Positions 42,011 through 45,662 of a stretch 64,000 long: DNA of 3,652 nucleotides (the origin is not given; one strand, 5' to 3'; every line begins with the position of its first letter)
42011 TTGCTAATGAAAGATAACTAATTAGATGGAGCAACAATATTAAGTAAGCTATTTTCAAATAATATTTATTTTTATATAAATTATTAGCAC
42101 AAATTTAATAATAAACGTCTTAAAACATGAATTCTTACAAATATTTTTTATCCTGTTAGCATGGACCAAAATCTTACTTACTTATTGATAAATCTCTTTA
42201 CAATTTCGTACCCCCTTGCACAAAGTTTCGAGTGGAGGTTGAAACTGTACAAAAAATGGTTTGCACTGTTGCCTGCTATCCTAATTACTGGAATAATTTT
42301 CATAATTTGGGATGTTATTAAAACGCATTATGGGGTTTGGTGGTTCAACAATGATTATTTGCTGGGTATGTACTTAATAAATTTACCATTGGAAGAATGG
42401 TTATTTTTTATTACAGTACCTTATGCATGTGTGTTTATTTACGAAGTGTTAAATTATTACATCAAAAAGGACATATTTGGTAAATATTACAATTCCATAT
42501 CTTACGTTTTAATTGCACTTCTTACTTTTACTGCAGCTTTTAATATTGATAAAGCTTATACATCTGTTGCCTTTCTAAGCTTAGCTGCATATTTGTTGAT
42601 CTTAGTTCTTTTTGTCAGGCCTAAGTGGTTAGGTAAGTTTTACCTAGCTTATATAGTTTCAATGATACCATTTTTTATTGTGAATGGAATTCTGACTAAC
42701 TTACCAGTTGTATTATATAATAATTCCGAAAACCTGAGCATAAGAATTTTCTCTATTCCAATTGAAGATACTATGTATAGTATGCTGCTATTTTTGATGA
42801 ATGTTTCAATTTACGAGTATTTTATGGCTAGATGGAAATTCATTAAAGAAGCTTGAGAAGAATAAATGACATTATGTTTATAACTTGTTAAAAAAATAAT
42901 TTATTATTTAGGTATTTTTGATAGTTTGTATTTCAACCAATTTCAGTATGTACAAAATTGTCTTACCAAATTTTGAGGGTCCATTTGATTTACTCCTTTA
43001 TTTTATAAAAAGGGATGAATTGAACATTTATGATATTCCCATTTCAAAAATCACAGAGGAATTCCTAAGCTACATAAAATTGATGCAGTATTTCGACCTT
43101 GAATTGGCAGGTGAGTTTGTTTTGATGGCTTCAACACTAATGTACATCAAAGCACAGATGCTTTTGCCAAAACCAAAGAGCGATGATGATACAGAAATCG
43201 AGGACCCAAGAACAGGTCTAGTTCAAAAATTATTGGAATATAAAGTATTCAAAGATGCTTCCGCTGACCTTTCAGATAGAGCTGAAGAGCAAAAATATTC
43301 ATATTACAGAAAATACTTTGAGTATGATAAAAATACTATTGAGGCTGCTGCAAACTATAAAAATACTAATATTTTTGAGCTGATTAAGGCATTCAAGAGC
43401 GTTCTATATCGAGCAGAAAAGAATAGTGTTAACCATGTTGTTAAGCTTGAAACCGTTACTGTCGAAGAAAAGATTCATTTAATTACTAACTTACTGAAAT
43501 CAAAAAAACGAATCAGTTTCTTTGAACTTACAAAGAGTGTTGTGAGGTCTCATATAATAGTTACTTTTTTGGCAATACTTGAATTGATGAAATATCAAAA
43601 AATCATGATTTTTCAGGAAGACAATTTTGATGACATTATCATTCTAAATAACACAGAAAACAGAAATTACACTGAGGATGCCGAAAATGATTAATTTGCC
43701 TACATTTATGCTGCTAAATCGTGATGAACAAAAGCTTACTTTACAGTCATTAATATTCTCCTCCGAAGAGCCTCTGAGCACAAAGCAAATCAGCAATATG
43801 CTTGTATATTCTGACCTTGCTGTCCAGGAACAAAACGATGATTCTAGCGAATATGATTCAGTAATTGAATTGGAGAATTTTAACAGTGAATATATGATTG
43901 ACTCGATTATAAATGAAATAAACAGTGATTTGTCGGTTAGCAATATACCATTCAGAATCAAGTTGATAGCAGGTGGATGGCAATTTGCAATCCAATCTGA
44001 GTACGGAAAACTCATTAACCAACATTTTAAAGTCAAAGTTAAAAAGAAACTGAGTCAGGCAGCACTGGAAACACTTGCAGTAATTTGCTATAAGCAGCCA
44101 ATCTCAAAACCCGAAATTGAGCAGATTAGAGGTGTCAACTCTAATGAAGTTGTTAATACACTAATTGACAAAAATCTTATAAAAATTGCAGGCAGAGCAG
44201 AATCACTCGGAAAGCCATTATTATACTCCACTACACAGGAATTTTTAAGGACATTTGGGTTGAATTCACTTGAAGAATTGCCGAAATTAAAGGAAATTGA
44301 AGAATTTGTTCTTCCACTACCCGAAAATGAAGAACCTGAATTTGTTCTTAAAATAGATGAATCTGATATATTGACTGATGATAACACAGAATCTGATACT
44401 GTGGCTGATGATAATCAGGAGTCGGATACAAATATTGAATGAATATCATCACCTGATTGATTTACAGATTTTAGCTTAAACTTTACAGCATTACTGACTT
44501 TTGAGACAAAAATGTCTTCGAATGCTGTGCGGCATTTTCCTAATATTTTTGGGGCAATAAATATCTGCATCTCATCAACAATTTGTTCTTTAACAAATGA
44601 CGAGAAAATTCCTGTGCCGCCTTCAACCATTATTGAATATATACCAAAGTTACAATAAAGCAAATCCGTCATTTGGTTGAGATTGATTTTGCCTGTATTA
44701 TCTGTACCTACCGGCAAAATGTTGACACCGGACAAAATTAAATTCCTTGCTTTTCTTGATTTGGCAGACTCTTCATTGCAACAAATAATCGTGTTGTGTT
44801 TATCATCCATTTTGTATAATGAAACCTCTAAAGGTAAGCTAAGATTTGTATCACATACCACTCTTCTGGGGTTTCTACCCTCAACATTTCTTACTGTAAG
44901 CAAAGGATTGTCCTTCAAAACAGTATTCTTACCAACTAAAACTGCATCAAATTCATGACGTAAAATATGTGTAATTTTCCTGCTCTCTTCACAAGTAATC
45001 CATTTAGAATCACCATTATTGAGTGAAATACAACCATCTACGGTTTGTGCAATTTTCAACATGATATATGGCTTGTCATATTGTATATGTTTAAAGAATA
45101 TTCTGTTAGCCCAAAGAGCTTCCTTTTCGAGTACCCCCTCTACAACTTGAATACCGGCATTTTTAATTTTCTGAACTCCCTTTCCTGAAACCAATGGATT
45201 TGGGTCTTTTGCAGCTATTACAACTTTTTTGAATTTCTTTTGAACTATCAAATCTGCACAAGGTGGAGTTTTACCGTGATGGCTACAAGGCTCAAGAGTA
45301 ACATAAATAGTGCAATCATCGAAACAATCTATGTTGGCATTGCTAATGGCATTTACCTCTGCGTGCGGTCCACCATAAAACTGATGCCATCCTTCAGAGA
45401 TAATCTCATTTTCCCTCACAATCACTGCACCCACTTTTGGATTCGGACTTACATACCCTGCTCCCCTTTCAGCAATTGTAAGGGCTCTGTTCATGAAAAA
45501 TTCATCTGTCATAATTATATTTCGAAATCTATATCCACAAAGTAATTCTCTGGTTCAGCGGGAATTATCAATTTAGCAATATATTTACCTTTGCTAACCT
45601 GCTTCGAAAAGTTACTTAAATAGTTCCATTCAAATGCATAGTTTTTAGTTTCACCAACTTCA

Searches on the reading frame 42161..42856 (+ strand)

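Call 57: search_protein_families(library=pfam, proteins=[window:42161-42856:+], max_evalue=0.00001)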
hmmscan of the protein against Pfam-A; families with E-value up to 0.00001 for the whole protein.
window:42161-42856:+ (231 aa): 1 family
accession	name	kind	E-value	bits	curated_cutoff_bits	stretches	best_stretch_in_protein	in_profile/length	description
PF18916.5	Lycopene_cyc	-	1.3e-41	141.5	27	2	130-221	1-92/92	Lycopene cyclase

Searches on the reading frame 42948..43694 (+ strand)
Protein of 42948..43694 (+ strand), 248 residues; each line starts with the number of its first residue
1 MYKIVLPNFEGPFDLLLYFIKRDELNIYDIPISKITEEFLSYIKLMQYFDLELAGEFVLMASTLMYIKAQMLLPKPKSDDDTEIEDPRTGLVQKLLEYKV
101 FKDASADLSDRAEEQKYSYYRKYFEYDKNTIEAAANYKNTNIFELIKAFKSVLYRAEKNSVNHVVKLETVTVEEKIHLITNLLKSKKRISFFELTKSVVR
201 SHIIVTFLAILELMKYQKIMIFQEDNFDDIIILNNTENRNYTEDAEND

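Call 58: search_protein_families(library=pfam, proteins=[window:42948-43694:+], max_evalue=0.00001)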
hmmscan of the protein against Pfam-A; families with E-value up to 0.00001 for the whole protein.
window:42948-43694:+ (248 aa): 1 family
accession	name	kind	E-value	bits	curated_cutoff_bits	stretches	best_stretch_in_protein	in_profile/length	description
PF02616.19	SMC_ScpA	-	2.7e-38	132.7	24.6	1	20-232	2-229/232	Segregation and condensation protein ScpA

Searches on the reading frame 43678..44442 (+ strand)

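Call 58: search_protein_families(library=pfam, proteins=[window:43678-44442:+], max_evalue=0.00001)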
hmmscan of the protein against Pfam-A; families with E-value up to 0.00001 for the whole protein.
window:43678-44442:+ (254 aa): 1 family
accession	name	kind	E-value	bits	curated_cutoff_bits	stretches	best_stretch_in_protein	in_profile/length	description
PF04079.22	SMC_ScpB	-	5.8e-46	156.4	27.4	1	23-204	4-160/160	Segregation and condensation complex subunit ScpB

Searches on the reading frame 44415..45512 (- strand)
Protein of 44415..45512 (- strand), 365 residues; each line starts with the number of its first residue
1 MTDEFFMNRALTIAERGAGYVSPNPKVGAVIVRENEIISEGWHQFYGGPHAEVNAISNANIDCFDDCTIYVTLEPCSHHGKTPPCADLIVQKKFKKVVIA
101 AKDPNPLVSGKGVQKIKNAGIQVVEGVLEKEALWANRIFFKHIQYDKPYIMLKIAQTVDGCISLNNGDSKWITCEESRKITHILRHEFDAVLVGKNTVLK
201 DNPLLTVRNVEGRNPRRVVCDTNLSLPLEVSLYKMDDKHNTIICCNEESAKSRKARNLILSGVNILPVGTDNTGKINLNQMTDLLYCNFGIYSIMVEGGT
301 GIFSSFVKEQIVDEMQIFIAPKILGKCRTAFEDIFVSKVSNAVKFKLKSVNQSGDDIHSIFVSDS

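Call 58: search_protein_families(library=pfam, proteins=[window:44415-45512:-], max_evalue=0.00001)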
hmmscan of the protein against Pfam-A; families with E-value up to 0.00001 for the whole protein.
window:44415-45512:- (365 aa): 4 families
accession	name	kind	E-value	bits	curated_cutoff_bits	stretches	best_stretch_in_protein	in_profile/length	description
PF01872.23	RibD_C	-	1.3e-46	159.4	24.1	1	148-358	1-196/197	RibD C-terminal domain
PF00383.29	dCMP_cyt_deam_1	-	4.6e-21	75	25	1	2-100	3-101/102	Cytidine and deoxycytidylate deaminase zinc-binding region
PF14437.12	MafB19-deam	-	9.6e-13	48.7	27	1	17-110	15-110/142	MafB19-like deaminase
PF18785.7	Inv-AAD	-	4.1e-06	27.1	26.5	0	65-125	52-116/129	Invertebrate-AID/APOBEC-deaminase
